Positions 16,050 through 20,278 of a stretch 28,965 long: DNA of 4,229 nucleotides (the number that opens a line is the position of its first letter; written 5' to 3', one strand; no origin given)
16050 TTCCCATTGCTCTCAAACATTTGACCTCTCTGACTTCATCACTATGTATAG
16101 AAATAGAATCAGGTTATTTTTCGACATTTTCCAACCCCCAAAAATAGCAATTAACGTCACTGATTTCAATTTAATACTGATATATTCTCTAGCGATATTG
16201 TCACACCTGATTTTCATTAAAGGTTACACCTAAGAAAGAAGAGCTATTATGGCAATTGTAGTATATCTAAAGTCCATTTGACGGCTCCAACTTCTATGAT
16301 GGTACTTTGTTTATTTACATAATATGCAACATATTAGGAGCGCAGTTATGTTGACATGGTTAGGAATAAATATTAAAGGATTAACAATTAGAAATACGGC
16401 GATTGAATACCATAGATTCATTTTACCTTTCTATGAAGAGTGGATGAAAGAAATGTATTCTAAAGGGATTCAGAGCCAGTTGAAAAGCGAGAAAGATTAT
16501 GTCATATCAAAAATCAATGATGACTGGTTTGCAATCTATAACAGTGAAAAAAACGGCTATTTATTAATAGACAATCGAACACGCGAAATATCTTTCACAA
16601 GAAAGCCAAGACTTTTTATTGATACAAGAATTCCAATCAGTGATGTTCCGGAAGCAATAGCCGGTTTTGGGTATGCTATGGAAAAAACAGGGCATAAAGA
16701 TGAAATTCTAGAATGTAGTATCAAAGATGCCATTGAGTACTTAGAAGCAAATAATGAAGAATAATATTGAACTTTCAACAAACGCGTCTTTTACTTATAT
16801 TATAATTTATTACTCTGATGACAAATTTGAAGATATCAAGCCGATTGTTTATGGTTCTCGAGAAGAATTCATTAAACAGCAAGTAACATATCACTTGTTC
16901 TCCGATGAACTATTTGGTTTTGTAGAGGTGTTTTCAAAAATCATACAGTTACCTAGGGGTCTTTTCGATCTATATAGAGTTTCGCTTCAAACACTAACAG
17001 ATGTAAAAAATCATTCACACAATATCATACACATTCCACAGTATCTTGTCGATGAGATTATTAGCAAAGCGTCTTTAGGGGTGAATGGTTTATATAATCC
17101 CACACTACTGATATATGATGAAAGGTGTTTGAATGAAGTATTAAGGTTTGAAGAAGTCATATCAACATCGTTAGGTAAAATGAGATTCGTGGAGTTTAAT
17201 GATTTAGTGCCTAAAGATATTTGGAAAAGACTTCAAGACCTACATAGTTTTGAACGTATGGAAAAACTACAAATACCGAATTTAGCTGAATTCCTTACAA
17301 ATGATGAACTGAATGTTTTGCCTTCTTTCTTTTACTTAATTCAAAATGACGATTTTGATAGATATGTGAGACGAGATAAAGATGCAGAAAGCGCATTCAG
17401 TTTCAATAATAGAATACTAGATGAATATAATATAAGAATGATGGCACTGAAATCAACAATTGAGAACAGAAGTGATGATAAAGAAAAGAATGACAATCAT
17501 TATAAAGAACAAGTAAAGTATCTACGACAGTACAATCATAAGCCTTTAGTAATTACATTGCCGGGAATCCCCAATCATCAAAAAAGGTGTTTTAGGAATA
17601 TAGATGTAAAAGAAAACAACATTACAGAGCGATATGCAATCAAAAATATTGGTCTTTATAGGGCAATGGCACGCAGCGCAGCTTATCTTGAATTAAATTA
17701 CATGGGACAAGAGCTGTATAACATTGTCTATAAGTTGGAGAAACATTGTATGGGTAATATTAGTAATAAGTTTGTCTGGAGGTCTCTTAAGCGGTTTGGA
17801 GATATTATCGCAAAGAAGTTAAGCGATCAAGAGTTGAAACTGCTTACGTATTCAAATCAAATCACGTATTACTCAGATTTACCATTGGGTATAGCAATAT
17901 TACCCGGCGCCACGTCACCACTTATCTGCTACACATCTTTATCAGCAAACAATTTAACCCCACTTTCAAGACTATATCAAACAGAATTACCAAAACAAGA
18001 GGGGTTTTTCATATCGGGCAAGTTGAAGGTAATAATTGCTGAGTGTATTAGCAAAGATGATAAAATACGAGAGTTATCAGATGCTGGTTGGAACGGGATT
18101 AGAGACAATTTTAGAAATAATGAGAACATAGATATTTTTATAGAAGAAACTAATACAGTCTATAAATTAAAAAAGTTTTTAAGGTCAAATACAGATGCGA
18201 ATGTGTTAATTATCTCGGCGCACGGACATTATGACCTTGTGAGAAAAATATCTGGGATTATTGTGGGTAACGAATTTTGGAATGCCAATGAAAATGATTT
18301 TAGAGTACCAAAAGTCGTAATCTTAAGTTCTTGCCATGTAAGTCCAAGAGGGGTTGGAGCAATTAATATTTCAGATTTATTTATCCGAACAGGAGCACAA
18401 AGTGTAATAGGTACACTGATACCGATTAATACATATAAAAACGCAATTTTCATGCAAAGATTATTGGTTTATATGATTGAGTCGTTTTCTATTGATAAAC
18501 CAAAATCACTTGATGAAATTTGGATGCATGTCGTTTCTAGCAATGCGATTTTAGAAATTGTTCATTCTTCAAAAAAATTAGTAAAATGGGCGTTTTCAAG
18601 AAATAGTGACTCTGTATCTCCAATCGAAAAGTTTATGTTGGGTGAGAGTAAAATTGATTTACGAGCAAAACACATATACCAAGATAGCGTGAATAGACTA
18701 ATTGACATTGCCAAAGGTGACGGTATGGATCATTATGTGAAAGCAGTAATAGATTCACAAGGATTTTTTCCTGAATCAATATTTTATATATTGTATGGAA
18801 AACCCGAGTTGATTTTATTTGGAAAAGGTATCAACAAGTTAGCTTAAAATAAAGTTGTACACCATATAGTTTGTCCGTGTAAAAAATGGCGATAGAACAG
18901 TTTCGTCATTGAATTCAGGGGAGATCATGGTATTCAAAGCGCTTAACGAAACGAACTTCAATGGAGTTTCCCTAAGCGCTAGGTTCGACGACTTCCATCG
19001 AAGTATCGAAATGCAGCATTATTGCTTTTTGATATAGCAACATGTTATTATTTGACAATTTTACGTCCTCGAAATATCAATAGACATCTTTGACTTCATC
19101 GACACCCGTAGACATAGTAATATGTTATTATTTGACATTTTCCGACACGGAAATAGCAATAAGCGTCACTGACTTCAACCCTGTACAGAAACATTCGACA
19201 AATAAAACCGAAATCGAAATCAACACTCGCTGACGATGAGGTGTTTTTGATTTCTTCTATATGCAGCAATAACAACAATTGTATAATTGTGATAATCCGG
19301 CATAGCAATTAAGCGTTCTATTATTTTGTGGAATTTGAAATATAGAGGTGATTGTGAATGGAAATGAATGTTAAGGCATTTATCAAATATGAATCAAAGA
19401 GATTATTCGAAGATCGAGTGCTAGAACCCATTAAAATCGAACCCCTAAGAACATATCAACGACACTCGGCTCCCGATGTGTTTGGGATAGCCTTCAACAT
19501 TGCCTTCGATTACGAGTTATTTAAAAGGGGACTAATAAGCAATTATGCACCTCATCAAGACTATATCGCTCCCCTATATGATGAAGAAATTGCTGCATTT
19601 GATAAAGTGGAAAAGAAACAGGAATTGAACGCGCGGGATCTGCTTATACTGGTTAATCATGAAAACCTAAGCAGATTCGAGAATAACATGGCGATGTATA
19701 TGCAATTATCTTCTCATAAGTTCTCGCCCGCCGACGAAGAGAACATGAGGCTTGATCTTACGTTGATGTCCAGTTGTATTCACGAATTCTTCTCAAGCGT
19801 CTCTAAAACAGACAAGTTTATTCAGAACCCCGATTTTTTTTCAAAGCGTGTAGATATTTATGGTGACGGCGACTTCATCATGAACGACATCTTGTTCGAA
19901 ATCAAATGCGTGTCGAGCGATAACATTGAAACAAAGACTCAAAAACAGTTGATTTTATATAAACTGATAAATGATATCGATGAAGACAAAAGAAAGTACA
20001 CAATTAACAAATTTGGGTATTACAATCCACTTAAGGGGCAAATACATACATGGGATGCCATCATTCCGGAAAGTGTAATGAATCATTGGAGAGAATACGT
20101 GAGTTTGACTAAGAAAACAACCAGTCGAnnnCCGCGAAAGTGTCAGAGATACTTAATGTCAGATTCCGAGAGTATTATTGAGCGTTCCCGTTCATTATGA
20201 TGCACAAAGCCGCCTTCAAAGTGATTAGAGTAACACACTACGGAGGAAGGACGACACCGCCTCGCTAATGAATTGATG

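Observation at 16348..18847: Two-gene operon: a 139-aa unknown protein translationally coupled to a 697-aa CHAT-domain protease, a candidate undescribed protease-based defense/abortive-infection cassette.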

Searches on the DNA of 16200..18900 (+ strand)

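Call 7: search_dna_similar(query=window:16200-18900:+, collection=ecoli_genomes, mode=near, max_rows=15)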
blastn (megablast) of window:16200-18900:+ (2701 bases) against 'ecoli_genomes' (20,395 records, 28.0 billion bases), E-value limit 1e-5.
No match.

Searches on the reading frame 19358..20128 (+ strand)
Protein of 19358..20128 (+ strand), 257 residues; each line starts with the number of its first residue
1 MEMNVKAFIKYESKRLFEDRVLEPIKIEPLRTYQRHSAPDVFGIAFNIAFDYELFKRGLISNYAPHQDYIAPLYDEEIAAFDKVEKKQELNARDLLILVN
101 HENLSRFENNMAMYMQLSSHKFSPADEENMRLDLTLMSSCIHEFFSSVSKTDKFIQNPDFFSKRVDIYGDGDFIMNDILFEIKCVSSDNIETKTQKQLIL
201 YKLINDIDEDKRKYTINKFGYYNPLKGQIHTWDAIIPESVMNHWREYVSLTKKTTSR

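Call 5: search_protein_families(library=pfam, proteins=[window:19358-20128:+], max_evalue=0.1)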
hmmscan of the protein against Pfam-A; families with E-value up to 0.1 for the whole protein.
window:19358-20128:+ (257 aa): 0 families

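Call 6: search_protein_families(library=padloc, proteins=[window:19358-20128:+], max_evalue=0.01)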
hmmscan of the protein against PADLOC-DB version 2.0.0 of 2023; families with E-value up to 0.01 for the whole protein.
window:19358-20128:+ (257 aa): 2 families
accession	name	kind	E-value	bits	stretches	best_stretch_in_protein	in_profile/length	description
PDLC03797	RTasPDDEXK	-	9.1e-11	39.9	1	127-231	96-193/226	DRT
PDLC05052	PDC-S61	-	2.6e-08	31.8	1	96-241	101-240/253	-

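Call 39: search_protein_families(library=phrogs, proteins=[window:19358-20128:+], max_evalue=0.01)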
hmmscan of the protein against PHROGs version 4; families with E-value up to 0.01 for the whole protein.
window:19358-20128:+ (257 aa): 1 family
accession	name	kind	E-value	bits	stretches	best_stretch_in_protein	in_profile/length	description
phrog_34041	-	unknown function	0.00023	21.5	1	149-233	206-300/354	-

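Call 40: search_protein_families(library=ncbifam, proteins=[window:19358-20128:+], max_evalue=0.01)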
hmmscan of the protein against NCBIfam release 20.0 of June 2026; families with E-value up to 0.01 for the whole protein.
window:19358-20128:+ (257 aa): 0 families
